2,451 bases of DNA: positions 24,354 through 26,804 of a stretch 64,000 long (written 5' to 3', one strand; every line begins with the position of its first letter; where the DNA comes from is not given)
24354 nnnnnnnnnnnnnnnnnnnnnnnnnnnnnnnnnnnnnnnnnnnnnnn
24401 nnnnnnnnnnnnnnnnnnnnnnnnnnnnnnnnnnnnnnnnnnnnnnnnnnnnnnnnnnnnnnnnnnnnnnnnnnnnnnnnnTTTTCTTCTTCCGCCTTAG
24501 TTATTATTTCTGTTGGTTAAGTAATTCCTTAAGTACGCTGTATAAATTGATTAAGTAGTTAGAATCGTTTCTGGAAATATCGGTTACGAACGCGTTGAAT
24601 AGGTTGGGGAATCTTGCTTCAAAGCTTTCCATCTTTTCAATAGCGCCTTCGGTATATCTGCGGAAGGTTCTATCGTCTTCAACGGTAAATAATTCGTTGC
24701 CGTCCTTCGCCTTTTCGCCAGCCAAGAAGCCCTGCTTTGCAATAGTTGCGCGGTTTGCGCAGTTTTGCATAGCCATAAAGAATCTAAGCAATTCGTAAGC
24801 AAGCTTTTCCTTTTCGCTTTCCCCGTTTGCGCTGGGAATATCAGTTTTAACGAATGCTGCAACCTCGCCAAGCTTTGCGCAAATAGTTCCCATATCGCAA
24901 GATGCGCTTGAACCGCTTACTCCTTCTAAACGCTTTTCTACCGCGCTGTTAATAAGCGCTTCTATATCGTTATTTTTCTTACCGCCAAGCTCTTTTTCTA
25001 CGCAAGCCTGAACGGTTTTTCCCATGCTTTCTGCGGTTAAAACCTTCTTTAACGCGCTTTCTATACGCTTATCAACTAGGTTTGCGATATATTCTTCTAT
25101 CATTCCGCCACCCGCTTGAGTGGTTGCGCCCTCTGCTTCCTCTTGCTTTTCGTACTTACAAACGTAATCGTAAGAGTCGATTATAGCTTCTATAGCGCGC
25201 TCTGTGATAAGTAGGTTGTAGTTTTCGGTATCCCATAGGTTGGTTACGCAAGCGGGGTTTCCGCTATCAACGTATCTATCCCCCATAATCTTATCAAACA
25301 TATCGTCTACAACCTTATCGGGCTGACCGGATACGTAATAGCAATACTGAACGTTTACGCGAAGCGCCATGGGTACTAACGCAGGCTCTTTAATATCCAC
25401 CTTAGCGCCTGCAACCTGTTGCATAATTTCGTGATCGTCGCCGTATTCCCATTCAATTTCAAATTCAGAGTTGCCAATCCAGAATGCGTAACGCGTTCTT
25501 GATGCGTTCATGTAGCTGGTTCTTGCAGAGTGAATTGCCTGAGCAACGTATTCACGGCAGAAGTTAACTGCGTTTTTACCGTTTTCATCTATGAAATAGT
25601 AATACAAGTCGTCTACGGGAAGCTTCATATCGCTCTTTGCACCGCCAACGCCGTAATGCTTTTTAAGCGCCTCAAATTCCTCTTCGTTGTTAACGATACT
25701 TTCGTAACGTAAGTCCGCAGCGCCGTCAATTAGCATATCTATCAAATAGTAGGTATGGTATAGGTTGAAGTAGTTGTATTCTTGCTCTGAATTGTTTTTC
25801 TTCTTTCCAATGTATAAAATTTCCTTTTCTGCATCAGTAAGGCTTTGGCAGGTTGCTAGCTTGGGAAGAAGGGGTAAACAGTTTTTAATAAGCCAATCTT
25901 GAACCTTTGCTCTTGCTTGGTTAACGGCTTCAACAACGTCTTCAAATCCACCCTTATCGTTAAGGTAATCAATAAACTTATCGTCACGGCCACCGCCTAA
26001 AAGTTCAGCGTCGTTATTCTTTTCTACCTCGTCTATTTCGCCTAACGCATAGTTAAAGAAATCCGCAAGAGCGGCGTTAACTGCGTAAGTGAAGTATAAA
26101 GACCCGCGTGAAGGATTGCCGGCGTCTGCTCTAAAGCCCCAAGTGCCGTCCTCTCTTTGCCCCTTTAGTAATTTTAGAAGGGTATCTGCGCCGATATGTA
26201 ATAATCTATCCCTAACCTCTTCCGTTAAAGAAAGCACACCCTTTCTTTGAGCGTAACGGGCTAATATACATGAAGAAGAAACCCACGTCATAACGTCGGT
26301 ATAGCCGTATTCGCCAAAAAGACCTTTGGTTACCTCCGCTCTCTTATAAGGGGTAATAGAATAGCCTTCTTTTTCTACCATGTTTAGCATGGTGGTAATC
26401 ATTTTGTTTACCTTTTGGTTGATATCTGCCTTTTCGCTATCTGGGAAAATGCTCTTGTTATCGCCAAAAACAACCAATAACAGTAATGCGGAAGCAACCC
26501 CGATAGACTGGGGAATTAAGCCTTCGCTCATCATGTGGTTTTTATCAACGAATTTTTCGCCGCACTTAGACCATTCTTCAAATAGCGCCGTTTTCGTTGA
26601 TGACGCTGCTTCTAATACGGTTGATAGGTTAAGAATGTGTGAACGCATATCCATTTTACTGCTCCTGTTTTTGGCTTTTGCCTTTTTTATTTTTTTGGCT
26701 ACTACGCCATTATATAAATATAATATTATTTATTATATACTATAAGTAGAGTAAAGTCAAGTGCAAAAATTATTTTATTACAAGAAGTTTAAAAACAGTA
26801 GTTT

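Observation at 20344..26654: Candidate undescribed three-gene conflict/defence system: 716-aa toroid-like protein + KGGSGR ParA-like ATPase + 889-aa TIR-domain protein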

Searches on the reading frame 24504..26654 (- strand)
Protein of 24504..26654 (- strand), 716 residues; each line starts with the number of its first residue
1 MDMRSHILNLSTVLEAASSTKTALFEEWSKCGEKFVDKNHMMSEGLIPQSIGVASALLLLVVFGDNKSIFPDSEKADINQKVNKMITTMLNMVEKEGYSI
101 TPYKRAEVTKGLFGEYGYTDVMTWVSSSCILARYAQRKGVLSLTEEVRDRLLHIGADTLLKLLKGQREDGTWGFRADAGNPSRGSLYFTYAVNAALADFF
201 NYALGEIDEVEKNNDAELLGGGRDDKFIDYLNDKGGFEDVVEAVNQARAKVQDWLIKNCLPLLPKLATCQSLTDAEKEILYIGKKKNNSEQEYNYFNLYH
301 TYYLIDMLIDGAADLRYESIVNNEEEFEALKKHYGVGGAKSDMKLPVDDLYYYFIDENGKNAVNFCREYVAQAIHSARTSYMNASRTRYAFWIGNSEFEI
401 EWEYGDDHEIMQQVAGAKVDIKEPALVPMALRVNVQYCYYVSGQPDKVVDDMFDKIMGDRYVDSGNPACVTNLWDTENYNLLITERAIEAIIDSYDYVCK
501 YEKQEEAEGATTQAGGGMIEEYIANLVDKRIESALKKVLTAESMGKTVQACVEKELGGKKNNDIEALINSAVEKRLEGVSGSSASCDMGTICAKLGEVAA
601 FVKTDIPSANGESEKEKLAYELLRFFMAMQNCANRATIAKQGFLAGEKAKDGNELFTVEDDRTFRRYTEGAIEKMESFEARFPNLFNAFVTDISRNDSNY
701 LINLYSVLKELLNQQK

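Call 3: search_protein_families(library=pfam, proteins=[window:24504-26654:-], max_evalue=1)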
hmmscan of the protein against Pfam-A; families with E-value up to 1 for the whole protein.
window:24504-26654:- (716 aa): 0 families

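Call 4: search_protein_families(library=padloc, proteins=[window:24504-26654:-], max_evalue=1)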
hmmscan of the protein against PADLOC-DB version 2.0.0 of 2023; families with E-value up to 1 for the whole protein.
window:24504-26654:- (716 aa): 0 families

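Call 5: search_protein_families(library=ncbifam, proteins=[window:24504-26654:-], max_evalue=1)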
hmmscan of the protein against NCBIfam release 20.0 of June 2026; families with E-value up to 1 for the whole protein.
window:24504-26654:- (716 aa): 2 families
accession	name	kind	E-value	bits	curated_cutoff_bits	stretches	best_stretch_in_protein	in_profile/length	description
NF011264.0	PRK14670.1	equivalog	0.0054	15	1021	1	262-330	14-78/602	excinuclease ABC subunit C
TIGR00194.1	uvrC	equivalog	0.015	14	285.45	1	260-326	5-69/574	excinuclease ABC subunit UvrC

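Call 6: find_homologous_proteins(query=window:24504-26654:-)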
Query window:24504-26654:- (716 aa): 38 proteins with E <= 0.001 among 8000 candidates.
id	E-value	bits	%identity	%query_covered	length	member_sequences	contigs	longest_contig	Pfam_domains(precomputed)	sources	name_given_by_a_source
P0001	0.0e+0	1597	99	100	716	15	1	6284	-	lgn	-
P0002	0.0e+0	1454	90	100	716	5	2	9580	-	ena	-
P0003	0.0e+0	1401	86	100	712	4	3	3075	-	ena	-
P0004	0.0e+0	1281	85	92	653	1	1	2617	-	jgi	jgi:hypothetical protein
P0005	0.0e+0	1066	66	100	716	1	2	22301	-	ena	-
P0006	3.1e-257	874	57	100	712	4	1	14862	-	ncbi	-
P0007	3.6e-227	774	50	99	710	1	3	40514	-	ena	-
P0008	6.1e-219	747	48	98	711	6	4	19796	-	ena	-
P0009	2.4e-218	745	49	99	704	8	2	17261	-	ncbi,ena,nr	ncbi:MAG: hypothetical protein IJA15_08345 [Clostridia bacterium]|nr:hypothetical protein [Clostridi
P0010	1.2e-179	617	44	99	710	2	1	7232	-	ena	-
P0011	2.7e-179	616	43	99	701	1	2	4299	-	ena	-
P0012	2.5e-174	600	43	99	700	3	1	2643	-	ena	-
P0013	1.3e-134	468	38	98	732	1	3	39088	-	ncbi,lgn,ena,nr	ncbi:MAG: hypothetical protein IJW13_06355 [Clostridia bacterium]|nr:hypothetical protein [Clostridi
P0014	2.0e-105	372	37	77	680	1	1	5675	-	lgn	-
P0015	1.3e-100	356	38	70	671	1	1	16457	-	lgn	-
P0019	4.3e-95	338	34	88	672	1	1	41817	-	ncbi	-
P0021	6.5e-93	331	35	87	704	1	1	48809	-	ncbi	-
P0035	2.8e-78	282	33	85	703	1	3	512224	-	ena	-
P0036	3.2e-75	272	35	65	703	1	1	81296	-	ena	-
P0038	2.0e-15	75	24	68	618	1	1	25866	-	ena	-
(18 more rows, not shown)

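Call 11: find_encoding_contigs(protein=P0021, flank=10000, max_places=2)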
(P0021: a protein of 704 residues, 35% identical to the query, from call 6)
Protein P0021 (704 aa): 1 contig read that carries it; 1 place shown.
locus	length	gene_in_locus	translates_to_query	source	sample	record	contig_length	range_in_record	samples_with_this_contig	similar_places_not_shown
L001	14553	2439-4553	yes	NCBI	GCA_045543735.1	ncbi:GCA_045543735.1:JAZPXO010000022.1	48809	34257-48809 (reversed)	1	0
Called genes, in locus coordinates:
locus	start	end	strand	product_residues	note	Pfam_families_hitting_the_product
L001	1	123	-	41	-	?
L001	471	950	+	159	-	-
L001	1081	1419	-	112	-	PF01797:Y1_Tnp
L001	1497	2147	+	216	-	PF13276:HTH_21 (weak), PF00665:rve, PF13683:rve_3, PF13333:rve_2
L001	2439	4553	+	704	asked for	-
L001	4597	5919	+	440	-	PF13614:AAA_31 (faint)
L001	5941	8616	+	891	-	PF13676:TIR_2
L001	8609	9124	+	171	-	-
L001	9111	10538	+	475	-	PF01276:OKR_DC_1, PF00155:Aminotran_1_2, PF00266:Aminotran_5, PF01041:DegT_DnrJ_EryC1, PF03711:OKR_DC_1_C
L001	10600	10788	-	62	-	PF04014:MazE_antitoxin (weak)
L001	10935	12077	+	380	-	PF00144:Beta-lactamase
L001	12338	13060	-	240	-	PF21350:Cas6_I-A, PF01881:Cas_Cas6_C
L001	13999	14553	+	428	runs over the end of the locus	-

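Call 12: find_encoding_contigs(protein=P0036, flank=10000, max_places=2)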
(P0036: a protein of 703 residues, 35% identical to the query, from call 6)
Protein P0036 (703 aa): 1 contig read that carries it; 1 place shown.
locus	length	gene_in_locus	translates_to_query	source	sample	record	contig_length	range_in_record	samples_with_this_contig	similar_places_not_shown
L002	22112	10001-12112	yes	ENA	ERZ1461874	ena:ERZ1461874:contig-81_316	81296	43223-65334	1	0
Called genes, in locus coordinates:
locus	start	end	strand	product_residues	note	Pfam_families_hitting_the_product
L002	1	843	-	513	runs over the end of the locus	PF00501:AMP-binding, PF13193:AMP-binding_C (faint)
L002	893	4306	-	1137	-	-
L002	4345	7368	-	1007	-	-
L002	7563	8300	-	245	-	PF02146:SIR2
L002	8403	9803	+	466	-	PF01554:MatE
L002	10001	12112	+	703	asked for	-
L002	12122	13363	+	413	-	-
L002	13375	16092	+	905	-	PF13676:TIR_2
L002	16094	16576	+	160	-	-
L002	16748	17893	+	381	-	-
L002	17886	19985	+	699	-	-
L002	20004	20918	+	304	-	-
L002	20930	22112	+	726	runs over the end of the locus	-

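Call 13: find_encoding_contigs(protein=P0035, flank=10000, max_places=2)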
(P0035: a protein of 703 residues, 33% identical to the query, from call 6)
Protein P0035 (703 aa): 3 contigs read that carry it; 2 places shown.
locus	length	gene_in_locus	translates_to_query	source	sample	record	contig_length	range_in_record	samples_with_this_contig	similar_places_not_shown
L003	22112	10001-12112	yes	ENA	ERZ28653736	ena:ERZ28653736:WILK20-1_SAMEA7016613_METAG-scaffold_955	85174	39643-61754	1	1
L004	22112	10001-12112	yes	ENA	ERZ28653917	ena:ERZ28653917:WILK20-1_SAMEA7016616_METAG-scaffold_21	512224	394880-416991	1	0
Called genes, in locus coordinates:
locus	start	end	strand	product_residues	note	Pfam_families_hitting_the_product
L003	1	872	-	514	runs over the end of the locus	PF00501:AMP-binding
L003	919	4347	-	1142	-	-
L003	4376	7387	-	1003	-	-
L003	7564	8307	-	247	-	PF02146:SIR2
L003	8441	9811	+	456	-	PF01554:MatE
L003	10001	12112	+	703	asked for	-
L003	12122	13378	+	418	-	PF13614:AAA_31 (faint)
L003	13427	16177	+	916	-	PF13676:TIR_2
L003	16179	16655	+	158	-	-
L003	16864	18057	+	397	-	PF13676:TIR_2 (faint)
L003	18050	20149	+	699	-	-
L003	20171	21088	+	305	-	-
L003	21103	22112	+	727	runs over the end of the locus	-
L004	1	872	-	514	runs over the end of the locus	PF00501:AMP-binding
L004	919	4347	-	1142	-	-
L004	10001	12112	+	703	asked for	-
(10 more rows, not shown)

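Call 14: find_encoding_contigs(protein=P0038, flank=10000, max_places=2)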
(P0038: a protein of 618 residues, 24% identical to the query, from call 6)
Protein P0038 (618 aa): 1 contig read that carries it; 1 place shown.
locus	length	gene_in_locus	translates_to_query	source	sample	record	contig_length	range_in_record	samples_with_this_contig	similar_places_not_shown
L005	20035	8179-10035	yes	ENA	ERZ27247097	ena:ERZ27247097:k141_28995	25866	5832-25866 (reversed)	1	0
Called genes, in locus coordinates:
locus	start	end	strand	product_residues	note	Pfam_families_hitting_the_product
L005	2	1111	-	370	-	?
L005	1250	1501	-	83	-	-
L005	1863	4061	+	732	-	PF10114:PocR, PF00989:PAS (weak), PF08448:PAS_4 (weak), PF13426:PAS_9, PF00989:PAS, PF13426:PAS_9, PF00512:HisKA, PF02518:HATPase_c, +2 more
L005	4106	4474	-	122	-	PF11554:DUF3232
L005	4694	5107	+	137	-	PF12725:DUF3810 (faint), PF16731:GARP (weak), PF11839:Alanine_zipper (weak)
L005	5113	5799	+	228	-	PF01987:AIM24 (weak)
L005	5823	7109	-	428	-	PF01098:FTSW_RODA_SPOVE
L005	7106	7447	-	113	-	PF03551:PadR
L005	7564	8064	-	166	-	-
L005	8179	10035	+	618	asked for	-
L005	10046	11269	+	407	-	-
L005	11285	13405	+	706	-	-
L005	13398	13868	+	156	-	PF03692:CxxCxxCC (weak)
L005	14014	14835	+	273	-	PF02675:AdoMet_dc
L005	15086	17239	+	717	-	PF00092:VWA (weak), PF13519:VWA_2 (weak)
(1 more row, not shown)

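Call 15: find_encoding_contigs(protein=P0013, flank=10000, max_places=2)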
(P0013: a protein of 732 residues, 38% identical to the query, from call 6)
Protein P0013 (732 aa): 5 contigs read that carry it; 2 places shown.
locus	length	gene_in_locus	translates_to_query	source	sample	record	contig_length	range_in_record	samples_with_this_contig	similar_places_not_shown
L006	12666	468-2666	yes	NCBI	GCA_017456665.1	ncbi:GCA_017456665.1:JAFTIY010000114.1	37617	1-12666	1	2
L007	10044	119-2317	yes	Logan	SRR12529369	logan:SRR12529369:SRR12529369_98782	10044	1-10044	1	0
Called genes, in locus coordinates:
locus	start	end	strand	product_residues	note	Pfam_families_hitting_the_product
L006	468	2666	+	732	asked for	-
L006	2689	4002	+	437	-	-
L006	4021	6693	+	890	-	PF13676:TIR_2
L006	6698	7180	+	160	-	-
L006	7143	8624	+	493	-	PF01276:OKR_DC_1, PF00155:Aminotran_1_2, PF01041:DegT_DnrJ_EryC1, PF03711:OKR_DC_1_C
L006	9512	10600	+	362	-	-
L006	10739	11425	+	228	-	PF13353:Fer4_12, PF04055:Radical_SAM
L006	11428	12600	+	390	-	-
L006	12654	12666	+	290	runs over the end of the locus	PF01936:NYN, PF12872:OST-HTH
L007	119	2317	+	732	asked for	-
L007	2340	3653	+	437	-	-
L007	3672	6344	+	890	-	PF13676:TIR_2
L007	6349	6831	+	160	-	-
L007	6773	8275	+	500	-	PF01276:OKR_DC_1, PF00155:Aminotran_1_2, PF01041:DegT_DnrJ_EryC1, PF03711:OKR_DC_1_C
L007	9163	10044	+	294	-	?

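Call 38: predict_structure(alignment_id=A2)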
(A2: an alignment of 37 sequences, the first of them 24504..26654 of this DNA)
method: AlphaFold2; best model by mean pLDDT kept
length: 716 residues; sequences in the alignment: 37
mean_pLDDT: 84.0   pTM: 0.70
mean pLDDT of the five models: 84.0, 83.9, 81.6, 80.4, 80.1
residues with pLDDT >= 90: 376; 70-90: 227; 50-70: 55; < 50: 58
segments of 3 or more residues with pLDDT < 50: 1-4, 214-220, 507-520, 556-565, 569-586
pLDDT, mean of each block of 10 residues (from residue 1): 60 95 97 94 96 97 93 95 98 96 92 90 97 93 95 96 95 86 92 96 80 47 85 94 97 97 95 91 66 88 95 93 96 92 92 92 94 95 86 83 85 86 93 92 89 92 87 92 96 92 57 41 68 55 57 49 46 42 51 77 81 83 85 89 83 87 88 83 80 75 79 71
secondary structure, 60 per line:
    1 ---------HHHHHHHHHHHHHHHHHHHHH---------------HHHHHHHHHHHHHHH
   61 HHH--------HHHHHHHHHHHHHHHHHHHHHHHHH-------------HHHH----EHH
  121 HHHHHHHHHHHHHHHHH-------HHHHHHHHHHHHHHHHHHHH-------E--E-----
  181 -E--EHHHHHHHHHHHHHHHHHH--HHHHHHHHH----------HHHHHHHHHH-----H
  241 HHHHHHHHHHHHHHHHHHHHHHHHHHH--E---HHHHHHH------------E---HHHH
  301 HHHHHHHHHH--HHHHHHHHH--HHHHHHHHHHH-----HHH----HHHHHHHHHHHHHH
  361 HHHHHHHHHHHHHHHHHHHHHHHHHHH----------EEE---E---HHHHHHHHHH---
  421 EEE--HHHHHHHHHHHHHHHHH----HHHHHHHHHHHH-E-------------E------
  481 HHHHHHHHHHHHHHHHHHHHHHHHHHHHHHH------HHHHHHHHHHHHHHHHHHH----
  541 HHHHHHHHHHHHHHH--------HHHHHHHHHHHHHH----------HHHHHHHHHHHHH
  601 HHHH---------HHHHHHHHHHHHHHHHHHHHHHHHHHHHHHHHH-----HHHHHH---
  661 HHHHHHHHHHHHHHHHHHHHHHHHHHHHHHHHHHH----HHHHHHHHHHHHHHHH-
elements in order (helices of 4 or more, strands of 3 or more residues): H10-30 H46-63 H72-96 H110-113 H119-137 H145-164 H186-203 H206-214 H225-234 H240-267 H274-280 H297-310 H313-321 H324-334 H347-387 E398-400 H408-417 E421-423 H426-442 H447-458 H481-511 H518-536 H541-555 H564-577 H588-604 H614-646 H652-657 H661-695 H700-715

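Call 41: fold_search(model_id=the predicted structure, library=pdb)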
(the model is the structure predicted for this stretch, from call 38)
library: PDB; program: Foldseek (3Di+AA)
matches with E <= 10: 642; with E <= 0.001: 0
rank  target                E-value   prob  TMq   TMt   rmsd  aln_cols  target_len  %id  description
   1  8h1n                  3.5e-03  1.00  0.30  0.48  11.8       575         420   11  Crystal structure of glucose-2-epimerase mutant_D254A in complex with D-Glucitol from Runella slithyformis Runsl_4512 (released 2023-07-12)
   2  9qk2_B                6.0e-03  1.00  0.28  0.32  10.5       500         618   10  Structure of the Complement classical and lectin pathway C3 convertase in complex with substrate C3 (released 2025-12-24)
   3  6y8f_A                7.7e-03  1.00  0.31  0.57   8.7       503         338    9  An inactive (D136N and D137N) variant of alpha-1,6-mannanase, GH76A of Salegentibacter sp. HEL1_6 in complex with alph (released 2021-03-31)
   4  6zbx_A                8.4e-03  1.00  0.29  0.52   8.8       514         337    8  Structure of the catalytic domain of the Bacillus circulans alpha-1,6 Mannanase in complex with an alpha-1,6- alpha-ma (released 2021-04-28)
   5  7nl5_A                9.5e-03  1.00  0.29  0.53   9.3       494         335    9  Structure of the catalytic domain of the Bacillus circulans alpha-1,6 Mannanase in complex with an alpha-1,6-alpha-man (released 2021-04-28)
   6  6zbm                  1.0e-02  1.00  0.26  0.49  12.7       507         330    8  Structure of the D125N mutant of the catalytic domain of the Bacillus circulans alpha-1,6 Mannanase in complex with an a (released 2021-04-28)
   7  4d4a_B                1.4e-02  1.00  0.28  0.50   9.6       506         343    9  Structure of the catalytic domain (BcGH76) of the Bacillus circulans GH76 alpha mannanase, Aman6. (released 2015-03-25)
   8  4d4a_A                1.8e-02  1.00  0.29  0.53   9.0       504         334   10  Structure of the catalytic domain (BcGH76) of the Bacillus circulans GH76 alpha mannanase, Aman6. (released 2015-03-25)
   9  7o7p_C                2.1e-02  0.97  0.19  0.12  13.1       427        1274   10  (h-alpha2M)4 activated state (released 2022-04-13)
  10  7o7p_A                2.1e-02  0.97  0.19  0.12  13.1       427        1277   10  (h-alpha2M)4 activated state (released 2022-04-13)
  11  6tav_C                2.2e-02  0.99  0.21  0.13  12.3       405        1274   11  Crystal structure of endopeptidase-induced alpha2-macroglobulin (released 2021-05-12)
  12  6zbw_B                2.4e-02  1.00  0.29  0.54   9.1       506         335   10  Structure of the D125N mutant of the catalytic domain of the Bacillus circulans alpha-1,6 Mannanase in complex with an (released 2021-04-28)
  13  7o7n_A                2.4e-02  0.96  0.19  0.12  13.7       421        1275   11  (h-alpha2M)4 semiactivated I state (released 2022-04-13)
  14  5zhb_B                2.7e-02  1.00  0.31  0.52  10.2       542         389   12  Structure of Cellobiose 2-Epimerase from Bacillus thermoamylovorans B4167 (released 2019-06-19)
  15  6ysq_D                2.8e-02  0.99  0.22  0.24  12.2       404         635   10  The hC4Nb8 complement inhibitory nanobody in complex with C4b (released 2020-06-24)
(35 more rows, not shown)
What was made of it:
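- On (alpha/alpha)6 toroid enzyme families (AGE epimerases, GH76, terpene cyclases, thioester domains): Foldseek probability is 1.00 but E is at least 3.5e-3 and target-normalised TM about 0.5 (call 41).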

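Call 57: find_encoding_contigs(protein=P0019, flank=10000, max_places=1)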
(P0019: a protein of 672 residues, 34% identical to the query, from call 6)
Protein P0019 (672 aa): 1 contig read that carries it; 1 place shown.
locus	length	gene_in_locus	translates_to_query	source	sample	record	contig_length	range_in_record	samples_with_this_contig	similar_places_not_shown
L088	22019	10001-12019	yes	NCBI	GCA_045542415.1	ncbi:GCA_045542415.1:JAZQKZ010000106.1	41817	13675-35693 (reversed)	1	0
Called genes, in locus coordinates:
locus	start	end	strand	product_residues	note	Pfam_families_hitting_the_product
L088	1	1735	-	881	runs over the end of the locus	PF00133:tRNA-synt_1, PF01406:tRNA-synt_1e (faint), PF09334:tRNA-synt_1g, PF13603:tRNA-synt_1_2, PF09334:tRNA-synt_1g, PF08264:Anticodon_1, PF10458:Val_tRNA-synt_C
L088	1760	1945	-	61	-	-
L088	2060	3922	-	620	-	PF01134:GIDA, PF01266:DAO (faint), PF07992:Pyr_redox_2, PF12831:FAD_oxidored (weak), PF21680:GIDA_C_1st, PF13932:SAM_GIDA_C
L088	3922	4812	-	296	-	-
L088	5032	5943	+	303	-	PF01479:S4 (weak), PF00849:PseudoU_synth_2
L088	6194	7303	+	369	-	PF06925:MGDG_synth, PF00534:Glycos_transf_1, PF04101:Glyco_tran_28_C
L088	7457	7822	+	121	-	PF14520:HHH_5 (faint), PF12836:HHH_3, PF00633:HHH (faint)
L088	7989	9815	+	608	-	PF00009:GTP_EFTU, PF22042:EF-G_D2, PF03144:GTP_EFTU_D2, PF14492:EFG_III (weak), PF00679:EFG_C, PF21018:BipA_C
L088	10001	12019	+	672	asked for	-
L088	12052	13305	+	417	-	-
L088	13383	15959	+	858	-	PF13676:TIR_2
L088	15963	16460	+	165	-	-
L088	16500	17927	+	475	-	PF01276:OKR_DC_1, PF00155:Aminotran_1_2, PF00266:Aminotran_5 (weak), PF01041:DegT_DnrJ_EryC1, PF03711:OKR_DC_1_C (weak)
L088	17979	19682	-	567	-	PF06100:MCRA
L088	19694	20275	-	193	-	-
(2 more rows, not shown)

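Call 61: search_protein_representatives(alignment_id=A2)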
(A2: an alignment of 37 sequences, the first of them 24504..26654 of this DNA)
Query: 37 sequences, 678 profile positions. Proteins with E-value up to 0.001 (for the whole library): 232; up to 1e-10: 183; up to 1e-30: 115. The best 150 are listed.
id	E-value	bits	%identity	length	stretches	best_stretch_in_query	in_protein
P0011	1.6e-242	823.5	-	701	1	1-676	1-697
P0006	3.0e-234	796.1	-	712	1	2-677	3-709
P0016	1.4e-232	790.6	-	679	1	5-675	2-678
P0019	3.3e-229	779.5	-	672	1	6-674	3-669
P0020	7.6e-228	775.0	-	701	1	1-675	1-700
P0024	7.4e-227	771.7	-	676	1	6-676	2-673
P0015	9.4e-227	771.4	-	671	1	7-676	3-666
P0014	1.2e-226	771.0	-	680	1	7-677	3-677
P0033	1.1e-225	767.8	-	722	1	6-674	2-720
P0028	2.5e-217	740.2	-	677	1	5-677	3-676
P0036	3.3e-212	723.3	-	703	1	4-676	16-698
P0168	4.0e-212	723.0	-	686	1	3-673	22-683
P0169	4.0e-211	719.7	-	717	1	13-674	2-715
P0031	6.3e-209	712.4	-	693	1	4-677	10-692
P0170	1.1e-207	708.3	-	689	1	5-674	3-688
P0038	3.2e-96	340.0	-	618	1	4-677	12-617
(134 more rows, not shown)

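Call 68: search_protein_families(library=padloc, alignment_id=A4, max_evalue=0.00001)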
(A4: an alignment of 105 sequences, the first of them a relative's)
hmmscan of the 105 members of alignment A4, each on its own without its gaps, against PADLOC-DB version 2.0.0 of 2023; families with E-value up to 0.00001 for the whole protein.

A. member 1, L001:471-950:+ (159 aa): 0 families

B. families by the number of members that match (of 105 scanned): 64 families (the first 25 are shown)
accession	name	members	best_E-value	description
PDLC04140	mad8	3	1.1e-20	mads_8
PDLC04135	mad3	2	3e-32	mads_3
PDLC04134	mad2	2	2.5e-18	mads_2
PDLC01782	Cas6b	1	1.7e-63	-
PDLC01256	Cas9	1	8.1e-48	"CAS-II-A,CAS-II-B,CAS-II-C; effector__SPE"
PDLC00973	Cas9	1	8.6e-47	CRISPR subtype II RNA-guided endonuclease Cas9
PDLC02196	IetA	1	9.8e-39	-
PDLC00956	Cas6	1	1.9e-38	CRISPR-associated endoribonuclease Cas6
PDLC01609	Cas6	1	8.7e-37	"CAS-I,CAS-II,CAS-III,CAS-IV,CAS-V,CAS-VI; crRNAmaturation"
PDLC01451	Cas6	1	9.9e-37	"CAS-I,CAS-II,CAS-III,CAS-IV,CAS-V,CAS-VI; crRNAmaturation"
PDLC01783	Cas6b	1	6.5e-36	-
PDLC01265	Cas6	1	2.8e-33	"CAS-I,CAS-II,CAS-III,CAS-IV,CAS-V,CAS-VI; crRNAmaturation"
PDLC04232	IetA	1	8.6e-32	-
PDLC01372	Cas6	1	3.8e-31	"CAS-I,CAS-II,CAS-III,CAS-IV,CAS-V,CAS-VI; crRNAmaturation"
PDLC02195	IetA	1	9.9e-31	-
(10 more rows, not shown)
